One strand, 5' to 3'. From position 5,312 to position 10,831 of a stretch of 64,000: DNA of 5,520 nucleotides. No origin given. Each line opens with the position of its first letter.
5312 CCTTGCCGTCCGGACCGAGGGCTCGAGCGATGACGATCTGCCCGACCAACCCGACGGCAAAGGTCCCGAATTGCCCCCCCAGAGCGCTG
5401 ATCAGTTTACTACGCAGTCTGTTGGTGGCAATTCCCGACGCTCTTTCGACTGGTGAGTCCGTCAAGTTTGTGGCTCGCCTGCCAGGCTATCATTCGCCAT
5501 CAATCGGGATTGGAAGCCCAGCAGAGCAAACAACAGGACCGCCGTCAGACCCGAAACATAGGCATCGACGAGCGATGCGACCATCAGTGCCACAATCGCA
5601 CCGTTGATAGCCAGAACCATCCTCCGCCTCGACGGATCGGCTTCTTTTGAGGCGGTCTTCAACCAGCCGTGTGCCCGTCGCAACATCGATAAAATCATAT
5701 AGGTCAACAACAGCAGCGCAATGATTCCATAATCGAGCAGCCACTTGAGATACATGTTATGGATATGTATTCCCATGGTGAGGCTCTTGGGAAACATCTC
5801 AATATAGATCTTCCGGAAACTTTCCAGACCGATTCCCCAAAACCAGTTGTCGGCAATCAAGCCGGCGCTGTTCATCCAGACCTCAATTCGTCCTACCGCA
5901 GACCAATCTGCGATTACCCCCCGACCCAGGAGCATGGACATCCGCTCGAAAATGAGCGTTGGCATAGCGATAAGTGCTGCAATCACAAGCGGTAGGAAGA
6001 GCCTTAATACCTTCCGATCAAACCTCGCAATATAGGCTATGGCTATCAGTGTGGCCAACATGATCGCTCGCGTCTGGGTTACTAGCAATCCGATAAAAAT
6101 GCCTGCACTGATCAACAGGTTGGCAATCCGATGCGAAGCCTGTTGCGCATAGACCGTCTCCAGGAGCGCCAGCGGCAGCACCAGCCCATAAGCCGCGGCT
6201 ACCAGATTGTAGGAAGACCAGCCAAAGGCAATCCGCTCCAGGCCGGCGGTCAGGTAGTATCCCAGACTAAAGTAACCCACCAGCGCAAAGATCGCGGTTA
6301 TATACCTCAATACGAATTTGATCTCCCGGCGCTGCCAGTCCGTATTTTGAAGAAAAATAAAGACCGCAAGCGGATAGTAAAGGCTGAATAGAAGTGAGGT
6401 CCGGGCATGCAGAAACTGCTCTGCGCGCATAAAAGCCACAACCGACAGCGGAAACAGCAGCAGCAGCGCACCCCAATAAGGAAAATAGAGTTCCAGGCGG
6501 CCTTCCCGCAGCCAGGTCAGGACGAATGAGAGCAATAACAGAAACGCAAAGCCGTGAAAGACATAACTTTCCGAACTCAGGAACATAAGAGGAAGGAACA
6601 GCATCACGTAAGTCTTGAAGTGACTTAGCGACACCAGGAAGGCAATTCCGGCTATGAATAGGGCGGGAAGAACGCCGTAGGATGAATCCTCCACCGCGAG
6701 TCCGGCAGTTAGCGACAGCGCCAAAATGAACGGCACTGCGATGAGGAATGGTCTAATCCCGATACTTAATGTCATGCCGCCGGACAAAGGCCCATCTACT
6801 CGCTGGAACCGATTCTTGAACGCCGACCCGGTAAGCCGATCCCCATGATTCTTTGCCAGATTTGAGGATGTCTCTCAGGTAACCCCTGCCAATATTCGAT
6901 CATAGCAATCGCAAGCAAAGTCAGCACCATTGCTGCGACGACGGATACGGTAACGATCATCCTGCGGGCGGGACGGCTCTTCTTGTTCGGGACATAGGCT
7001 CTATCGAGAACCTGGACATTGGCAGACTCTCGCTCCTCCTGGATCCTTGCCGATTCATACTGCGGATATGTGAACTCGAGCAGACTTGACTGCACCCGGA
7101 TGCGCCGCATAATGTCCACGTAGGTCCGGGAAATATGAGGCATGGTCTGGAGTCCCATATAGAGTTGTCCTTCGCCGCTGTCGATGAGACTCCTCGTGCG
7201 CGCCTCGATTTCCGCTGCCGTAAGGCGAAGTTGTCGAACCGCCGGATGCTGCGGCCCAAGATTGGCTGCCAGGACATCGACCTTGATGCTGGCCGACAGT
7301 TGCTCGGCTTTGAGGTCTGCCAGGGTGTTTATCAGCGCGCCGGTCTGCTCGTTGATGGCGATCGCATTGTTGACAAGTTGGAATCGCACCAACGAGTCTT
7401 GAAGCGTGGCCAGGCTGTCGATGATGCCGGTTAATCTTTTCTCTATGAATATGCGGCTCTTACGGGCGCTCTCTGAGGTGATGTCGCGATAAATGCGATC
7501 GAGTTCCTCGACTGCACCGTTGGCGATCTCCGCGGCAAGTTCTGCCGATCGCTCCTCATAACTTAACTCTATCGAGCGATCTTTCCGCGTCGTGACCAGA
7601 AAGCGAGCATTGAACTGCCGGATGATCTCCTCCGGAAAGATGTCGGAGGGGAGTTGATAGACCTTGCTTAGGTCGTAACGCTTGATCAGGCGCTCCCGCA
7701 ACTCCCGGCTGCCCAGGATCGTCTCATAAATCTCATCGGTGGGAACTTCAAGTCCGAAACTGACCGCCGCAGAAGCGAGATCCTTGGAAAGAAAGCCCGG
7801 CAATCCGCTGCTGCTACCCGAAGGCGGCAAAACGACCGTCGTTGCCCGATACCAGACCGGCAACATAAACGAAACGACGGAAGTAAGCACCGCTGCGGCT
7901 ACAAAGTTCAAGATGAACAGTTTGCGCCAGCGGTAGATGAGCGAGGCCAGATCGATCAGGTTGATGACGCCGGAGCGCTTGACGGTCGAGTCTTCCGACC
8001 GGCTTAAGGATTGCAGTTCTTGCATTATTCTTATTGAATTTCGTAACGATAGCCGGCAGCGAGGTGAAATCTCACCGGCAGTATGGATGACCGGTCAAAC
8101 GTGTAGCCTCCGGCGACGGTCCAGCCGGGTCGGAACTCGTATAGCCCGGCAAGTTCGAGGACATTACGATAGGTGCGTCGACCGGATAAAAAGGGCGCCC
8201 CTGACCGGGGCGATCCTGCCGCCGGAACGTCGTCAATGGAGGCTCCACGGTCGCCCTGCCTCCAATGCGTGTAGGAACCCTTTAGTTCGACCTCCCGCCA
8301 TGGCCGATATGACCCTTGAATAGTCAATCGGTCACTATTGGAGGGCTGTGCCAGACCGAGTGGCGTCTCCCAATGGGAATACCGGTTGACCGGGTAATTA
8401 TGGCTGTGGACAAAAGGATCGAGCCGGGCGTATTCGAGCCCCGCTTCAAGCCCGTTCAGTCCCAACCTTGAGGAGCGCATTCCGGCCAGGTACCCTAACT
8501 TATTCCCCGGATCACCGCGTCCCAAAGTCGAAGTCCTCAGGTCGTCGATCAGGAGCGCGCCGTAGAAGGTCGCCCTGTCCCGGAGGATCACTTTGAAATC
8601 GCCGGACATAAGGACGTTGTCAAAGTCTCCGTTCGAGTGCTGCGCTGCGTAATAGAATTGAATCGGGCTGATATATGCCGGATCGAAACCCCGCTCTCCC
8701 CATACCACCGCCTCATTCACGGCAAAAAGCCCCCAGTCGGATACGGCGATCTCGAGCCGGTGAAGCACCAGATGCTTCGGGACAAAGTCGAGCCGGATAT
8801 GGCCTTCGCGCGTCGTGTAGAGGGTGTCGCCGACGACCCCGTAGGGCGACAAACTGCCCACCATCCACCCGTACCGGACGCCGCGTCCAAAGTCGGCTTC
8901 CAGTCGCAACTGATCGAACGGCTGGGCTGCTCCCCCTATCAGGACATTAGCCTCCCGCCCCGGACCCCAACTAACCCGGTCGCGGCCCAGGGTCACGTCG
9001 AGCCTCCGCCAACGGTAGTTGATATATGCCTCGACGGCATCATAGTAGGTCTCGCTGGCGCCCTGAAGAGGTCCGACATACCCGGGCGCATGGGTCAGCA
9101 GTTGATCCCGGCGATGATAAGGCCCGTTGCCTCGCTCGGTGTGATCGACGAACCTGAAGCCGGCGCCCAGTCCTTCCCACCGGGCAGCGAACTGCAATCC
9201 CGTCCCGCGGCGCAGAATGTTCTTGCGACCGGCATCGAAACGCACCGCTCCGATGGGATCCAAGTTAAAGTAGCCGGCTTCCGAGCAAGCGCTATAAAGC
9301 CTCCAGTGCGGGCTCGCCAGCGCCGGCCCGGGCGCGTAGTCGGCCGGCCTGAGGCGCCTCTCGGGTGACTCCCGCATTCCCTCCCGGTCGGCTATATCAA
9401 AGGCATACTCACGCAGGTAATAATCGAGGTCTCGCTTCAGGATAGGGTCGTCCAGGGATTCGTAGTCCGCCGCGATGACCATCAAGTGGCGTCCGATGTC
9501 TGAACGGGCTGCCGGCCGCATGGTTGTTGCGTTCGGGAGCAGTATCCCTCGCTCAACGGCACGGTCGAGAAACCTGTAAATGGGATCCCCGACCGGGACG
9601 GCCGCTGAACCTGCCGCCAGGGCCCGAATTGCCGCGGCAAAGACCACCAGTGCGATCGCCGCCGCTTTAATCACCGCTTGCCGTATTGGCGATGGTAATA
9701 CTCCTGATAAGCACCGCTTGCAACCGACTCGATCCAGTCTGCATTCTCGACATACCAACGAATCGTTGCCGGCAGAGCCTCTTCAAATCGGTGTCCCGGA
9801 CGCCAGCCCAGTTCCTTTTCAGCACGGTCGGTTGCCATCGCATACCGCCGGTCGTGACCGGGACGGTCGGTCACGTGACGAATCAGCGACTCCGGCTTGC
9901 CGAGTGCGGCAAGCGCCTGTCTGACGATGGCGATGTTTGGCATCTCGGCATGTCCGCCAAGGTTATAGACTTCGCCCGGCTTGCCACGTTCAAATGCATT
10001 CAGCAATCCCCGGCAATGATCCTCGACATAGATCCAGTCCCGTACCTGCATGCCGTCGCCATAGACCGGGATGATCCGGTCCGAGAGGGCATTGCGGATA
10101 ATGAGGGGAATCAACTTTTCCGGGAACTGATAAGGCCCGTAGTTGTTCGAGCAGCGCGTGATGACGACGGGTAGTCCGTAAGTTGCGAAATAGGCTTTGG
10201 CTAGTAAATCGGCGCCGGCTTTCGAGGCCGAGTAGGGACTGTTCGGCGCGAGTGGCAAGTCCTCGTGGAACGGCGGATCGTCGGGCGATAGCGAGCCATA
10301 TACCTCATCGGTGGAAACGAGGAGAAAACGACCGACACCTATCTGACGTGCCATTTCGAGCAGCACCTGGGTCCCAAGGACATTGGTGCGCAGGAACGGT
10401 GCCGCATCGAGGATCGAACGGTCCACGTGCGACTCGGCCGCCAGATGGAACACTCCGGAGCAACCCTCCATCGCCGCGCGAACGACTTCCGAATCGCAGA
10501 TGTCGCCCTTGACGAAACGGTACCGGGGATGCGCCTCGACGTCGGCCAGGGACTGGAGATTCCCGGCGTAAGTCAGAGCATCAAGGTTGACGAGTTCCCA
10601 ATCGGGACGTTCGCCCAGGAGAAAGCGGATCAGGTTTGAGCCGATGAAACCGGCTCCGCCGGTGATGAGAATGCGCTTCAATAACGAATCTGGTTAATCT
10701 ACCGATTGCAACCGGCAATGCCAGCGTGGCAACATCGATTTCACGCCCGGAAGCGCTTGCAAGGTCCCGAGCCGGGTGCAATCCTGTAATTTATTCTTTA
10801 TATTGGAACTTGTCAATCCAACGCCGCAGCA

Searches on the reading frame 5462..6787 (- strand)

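Call 22: search_protein_families(library=pfam, max_evalue=0.00001, proteins=[window:5462-6787:-])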
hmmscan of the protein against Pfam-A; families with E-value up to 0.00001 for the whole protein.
window:5462-6787:- (441 aa): 1 family
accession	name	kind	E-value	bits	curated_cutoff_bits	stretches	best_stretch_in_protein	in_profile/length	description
PF04932.20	Wzy_C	-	1.1e-15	58.1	31.7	1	228-361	4-148/149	O-Antigen ligase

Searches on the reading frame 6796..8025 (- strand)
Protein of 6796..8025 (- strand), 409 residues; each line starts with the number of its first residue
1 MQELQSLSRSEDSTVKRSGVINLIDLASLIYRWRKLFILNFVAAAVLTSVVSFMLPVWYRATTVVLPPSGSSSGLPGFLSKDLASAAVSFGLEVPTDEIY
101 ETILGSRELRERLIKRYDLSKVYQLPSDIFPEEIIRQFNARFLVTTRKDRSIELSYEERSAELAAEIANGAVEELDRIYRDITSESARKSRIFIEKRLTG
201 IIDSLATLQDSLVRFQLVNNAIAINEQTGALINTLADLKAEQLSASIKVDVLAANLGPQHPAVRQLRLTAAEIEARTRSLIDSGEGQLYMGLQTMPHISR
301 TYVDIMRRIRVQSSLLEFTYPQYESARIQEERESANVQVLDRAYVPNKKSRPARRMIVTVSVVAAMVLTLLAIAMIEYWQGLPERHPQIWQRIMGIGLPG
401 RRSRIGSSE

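Call 22: search_protein_families(library=pfam, max_evalue=0.00001, proteins=[window:6796-8025:-])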
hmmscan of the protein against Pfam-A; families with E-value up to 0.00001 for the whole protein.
window:6796-8025:- (409 aa): 1 family
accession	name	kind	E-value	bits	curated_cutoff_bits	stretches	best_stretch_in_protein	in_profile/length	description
PF02706.20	Wzz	-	4.2e-07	30.6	25.5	1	21-115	3-89/91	Chain length determinant protein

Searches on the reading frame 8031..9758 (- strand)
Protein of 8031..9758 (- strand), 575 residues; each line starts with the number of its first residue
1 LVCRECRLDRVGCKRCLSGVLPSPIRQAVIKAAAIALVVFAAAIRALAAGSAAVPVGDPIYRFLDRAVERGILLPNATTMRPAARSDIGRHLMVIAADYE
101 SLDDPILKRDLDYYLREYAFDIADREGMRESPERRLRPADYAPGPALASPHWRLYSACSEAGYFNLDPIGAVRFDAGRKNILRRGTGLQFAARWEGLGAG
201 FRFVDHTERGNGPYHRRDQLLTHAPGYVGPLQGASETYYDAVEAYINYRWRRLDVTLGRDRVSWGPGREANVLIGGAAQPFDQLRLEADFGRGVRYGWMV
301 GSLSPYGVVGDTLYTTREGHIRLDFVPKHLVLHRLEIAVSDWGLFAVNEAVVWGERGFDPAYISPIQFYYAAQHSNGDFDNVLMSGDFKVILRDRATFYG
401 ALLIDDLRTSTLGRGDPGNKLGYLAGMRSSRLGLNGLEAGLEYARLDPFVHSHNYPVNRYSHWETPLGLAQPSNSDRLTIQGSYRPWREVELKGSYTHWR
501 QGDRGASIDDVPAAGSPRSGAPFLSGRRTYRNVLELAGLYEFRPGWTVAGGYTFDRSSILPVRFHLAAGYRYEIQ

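Call 22: search_protein_families(library=pfam, max_evalue=0.00001, proteins=[window:8031-9758:-])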
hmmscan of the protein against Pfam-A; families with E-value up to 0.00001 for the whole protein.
window:8031-9758:- (575 aa): 1 family
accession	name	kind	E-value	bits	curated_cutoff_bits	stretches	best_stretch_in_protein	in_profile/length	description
PF14052.12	Caps_assemb_Wzi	-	5.3e-12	45.9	30.1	1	235-559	64-380/392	Capsule assembly protein Wzi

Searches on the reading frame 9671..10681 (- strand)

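Call 22: search_protein_families(library=pfam, max_evalue=0.00001, proteins=[window:9671-10681:-])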
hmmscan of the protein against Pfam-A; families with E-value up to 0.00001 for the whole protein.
window:9671-10681:- (336 aa): 7 families
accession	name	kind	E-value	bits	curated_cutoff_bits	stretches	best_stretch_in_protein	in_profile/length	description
PF16363.11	GDP_Man_Dehyd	-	9.8e-79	265.6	27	1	5-303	1-329/332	GDP-mannose 4,6 dehydratase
PF01370.27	Epimerase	-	4.2e-68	229.8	20.9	1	4-242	1-240/240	NAD dependent epimerase/dehydratase family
PF01073.25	3Beta_HSD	-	1.5e-22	80.4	22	1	5-221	1-220/280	3-beta hydroxysteroid dehydrogenase/isomerase family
PF02719.21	Polysacc_synt_2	-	9.1e-18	64.9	20.2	1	4-126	1-130/293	Polysaccharide biosynthesis protein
PF07993.18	NAD_binding_4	-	5.6e-15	55.6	20.1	1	6-179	1-206/258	Male sterility protein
PF13460.12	NAD_binding_10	-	2.1e-11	44.5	27.2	1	8-141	1-115/184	NAD(P)H-binding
PF04321.23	RmlD_sub_bind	-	4e-11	43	27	1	3-269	2-240/287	RmlD substrate binding domain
